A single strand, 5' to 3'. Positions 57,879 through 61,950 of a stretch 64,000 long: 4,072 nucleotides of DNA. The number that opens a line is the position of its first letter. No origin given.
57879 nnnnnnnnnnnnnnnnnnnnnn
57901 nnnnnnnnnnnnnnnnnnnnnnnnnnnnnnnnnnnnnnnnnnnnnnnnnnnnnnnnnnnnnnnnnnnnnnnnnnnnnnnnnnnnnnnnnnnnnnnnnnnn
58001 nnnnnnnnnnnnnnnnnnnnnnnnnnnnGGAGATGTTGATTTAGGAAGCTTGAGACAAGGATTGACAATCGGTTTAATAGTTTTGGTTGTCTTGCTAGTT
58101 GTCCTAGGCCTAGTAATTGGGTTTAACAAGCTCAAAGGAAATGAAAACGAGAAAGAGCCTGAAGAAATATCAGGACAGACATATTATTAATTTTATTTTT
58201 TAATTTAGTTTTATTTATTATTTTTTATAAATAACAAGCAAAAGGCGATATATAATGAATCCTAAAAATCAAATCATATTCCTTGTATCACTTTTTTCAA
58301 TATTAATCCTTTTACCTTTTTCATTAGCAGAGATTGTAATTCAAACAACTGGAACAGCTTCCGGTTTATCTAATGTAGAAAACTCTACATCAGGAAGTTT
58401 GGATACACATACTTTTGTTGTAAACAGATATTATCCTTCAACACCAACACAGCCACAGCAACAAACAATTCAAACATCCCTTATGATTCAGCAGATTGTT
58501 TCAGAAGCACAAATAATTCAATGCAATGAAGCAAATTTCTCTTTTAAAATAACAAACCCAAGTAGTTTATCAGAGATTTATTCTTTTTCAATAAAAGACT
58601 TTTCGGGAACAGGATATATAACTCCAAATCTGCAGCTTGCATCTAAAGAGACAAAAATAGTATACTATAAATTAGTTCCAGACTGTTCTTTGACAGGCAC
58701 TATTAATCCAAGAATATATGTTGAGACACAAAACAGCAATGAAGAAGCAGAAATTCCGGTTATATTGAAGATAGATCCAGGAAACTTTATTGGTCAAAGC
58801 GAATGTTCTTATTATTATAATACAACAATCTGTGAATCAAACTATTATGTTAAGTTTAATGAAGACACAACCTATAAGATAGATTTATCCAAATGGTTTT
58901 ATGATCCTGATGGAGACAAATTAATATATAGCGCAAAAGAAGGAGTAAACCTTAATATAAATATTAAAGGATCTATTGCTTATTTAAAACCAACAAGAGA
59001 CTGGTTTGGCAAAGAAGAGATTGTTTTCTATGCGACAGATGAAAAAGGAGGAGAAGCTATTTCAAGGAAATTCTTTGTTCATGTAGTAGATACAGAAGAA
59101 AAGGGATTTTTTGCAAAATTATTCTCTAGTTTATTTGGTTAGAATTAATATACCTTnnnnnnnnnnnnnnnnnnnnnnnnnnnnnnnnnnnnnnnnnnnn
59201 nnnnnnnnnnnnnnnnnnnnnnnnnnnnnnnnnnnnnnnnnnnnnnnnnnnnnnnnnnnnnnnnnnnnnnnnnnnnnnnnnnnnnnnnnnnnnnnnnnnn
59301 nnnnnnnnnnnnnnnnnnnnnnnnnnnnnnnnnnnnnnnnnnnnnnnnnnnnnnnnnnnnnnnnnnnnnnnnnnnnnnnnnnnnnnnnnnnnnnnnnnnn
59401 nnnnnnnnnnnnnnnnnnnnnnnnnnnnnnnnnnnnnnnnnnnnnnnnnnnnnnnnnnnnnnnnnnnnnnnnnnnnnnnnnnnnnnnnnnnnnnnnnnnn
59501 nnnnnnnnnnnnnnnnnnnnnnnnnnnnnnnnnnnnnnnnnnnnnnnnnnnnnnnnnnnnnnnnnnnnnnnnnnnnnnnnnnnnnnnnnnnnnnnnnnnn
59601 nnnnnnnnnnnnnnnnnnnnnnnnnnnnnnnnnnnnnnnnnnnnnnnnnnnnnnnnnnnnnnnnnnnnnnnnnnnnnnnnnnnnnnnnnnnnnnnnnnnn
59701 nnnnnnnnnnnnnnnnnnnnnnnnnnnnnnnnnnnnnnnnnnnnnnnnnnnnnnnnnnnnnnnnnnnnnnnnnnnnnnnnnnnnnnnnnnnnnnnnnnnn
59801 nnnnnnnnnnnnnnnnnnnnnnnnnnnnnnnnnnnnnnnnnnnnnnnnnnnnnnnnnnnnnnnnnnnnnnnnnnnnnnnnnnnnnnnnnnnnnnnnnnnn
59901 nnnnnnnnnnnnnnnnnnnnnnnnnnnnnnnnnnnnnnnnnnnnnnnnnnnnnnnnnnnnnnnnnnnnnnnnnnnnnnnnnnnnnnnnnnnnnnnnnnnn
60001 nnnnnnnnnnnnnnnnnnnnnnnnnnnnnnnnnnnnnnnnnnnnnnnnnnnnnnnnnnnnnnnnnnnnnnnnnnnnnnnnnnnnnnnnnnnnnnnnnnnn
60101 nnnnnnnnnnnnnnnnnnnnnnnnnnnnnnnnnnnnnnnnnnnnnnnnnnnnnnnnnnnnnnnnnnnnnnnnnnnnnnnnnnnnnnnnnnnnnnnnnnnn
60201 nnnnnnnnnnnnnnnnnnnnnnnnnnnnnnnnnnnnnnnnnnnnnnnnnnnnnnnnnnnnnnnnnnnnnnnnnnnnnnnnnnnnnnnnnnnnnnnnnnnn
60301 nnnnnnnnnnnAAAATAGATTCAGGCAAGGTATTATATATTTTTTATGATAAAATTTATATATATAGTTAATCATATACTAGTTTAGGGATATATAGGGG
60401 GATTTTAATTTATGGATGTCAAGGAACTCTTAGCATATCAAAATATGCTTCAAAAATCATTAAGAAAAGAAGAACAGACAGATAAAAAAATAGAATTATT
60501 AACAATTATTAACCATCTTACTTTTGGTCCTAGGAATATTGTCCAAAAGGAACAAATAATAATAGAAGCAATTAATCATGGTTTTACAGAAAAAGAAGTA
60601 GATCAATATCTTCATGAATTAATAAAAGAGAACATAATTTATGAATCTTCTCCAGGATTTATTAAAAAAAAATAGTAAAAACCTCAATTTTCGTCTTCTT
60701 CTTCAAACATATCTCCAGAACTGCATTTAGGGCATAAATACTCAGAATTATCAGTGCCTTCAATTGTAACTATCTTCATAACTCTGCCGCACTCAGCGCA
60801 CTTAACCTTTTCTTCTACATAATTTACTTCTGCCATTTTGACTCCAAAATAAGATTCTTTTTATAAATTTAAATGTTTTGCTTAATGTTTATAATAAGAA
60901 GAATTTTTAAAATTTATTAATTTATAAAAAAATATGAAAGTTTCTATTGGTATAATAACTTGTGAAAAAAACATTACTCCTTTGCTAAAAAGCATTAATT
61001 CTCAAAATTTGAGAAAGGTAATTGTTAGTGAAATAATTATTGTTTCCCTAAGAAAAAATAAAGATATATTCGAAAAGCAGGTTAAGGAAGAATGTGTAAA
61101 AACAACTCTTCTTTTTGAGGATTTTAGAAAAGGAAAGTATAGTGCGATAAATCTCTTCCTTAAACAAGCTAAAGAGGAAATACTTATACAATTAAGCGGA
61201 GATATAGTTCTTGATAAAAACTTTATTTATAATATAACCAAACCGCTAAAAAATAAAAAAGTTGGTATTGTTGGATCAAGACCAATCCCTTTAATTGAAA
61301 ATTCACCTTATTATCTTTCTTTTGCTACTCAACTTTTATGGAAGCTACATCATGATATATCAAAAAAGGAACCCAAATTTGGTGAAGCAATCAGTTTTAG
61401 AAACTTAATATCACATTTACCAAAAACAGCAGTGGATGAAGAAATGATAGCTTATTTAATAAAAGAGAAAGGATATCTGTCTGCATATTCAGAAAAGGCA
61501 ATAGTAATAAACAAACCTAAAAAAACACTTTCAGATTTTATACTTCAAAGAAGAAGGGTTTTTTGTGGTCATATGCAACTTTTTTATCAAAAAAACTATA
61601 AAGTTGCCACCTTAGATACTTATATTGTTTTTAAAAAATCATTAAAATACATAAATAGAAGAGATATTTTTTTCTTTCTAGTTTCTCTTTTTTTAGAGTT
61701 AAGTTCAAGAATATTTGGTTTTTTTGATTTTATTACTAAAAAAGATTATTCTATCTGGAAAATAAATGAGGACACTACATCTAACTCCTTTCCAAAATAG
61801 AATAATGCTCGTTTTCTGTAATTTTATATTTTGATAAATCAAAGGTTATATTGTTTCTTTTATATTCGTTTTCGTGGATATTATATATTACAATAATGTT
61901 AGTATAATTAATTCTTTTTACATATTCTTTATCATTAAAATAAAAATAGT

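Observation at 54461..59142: Surface-protein locus: Cys-rich adhesin-like protein with eukaryote/bacterial-type Ca-binding modules, S-layer-like anchored protein and cadherin-like secreted protein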

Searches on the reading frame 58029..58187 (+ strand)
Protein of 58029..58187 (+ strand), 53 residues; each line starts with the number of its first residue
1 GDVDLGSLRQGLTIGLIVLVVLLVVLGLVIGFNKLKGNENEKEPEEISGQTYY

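Call 39: search_protein_families(library=ncbifam, proteins=[window:58029-58187:+], max_evalue=10)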
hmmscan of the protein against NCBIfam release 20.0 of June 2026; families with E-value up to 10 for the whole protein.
seq(53 aa): 4 families
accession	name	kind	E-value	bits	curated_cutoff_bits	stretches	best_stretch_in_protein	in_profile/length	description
NF004487.0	PRK05815.3-5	equivalog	0.068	12.5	224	1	8-46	22-59/269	F0F1 ATP synthase subunit A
NF051431.1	Rv0361_Cterm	subfamily_domain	0.074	13.3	37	1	9-44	2-36/140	Rv0361 family membrane protein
NF005783.0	PRK07597.9-4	equivalog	0.13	12.7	127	1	9-38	72-101/109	preprotein translocase subunit SecE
NF009776.0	PRK13275.1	equivalog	0.29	10.5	64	1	10-31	46-67/70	tetrahydromethanopterin S-methyltransferase subunit F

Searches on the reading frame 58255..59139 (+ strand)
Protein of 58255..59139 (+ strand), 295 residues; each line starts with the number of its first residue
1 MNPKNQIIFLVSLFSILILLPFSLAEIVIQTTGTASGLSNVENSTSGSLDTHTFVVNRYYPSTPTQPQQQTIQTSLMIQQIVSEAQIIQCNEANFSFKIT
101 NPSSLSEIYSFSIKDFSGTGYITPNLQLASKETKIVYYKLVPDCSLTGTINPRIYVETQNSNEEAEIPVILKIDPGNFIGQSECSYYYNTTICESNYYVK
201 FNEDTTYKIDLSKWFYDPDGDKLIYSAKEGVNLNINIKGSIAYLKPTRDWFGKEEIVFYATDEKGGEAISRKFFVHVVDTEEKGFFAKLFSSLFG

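Call 3: search_protein_families(library=pfam, proteins=[window:58255-59139:+], max_evalue=1)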
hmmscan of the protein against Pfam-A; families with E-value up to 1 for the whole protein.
window:58255-59139:+ (295 aa): 2 families
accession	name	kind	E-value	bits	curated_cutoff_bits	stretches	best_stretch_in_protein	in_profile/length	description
PF17963.7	Big_9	-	1.4e-06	29.5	23.6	1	199-269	11-83/89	Bacterial Ig domain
PF17892.7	Cadherin_5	-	0.027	14.7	26.5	1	200-268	15-89/98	Cadherin-like domain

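Call 4: search_protein_families(library=ncbifam, proteins=[window:58255-59139:+], max_evalue=1)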
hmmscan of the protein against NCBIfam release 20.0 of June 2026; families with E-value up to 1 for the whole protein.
window:58255-59139:+ (295 aa): 1 family
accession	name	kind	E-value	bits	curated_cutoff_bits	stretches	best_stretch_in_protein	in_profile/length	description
NF012211.1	tand_rpt_95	domain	6.4e-05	22.8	90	1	201-279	2-86/98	tandem-95 repeat protein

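Call 20: find_homologous_proteins(query=window:58255-59139:+)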
Query window:58255-59139:+ (295 aa): 8 proteins with E <= 0.001 among 1297 candidates.
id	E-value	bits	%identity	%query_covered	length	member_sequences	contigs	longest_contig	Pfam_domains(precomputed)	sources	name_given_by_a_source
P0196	2.6e-192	655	100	100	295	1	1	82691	PF17963.8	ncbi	-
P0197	2.7e-112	392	60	99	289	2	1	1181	PF17963.8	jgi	-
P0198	1.4e-107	377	61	95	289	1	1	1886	-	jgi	jgi:hypothetical protein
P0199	2.3e-89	317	53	93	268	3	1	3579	PF17963.8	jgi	-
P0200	3.3e-88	313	51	98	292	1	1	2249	-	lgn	-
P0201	8.7e-82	292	48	100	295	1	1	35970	-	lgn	-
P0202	2.0e-72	262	51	83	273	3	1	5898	-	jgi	jgi:hypothetical protein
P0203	4.7e-63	231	45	81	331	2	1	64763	PF17963.8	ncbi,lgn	ncbi:MAG: hypothetical protein QXE31_04725 [Candidatus Woesearchaeota archaeon]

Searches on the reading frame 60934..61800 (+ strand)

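Call 64: search_protein_families(library=pfam, proteins=[window:60934-61800:+], max_evalue=0.001)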
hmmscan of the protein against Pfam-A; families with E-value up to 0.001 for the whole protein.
window:60934-61800:+ (288 aa): 1 family
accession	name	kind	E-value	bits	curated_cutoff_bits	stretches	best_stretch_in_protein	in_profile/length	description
PF00535.33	Glycos_transf_2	-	3.6e-08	33.9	23.3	1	10-131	9-130/168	Glycosyl transferase family 2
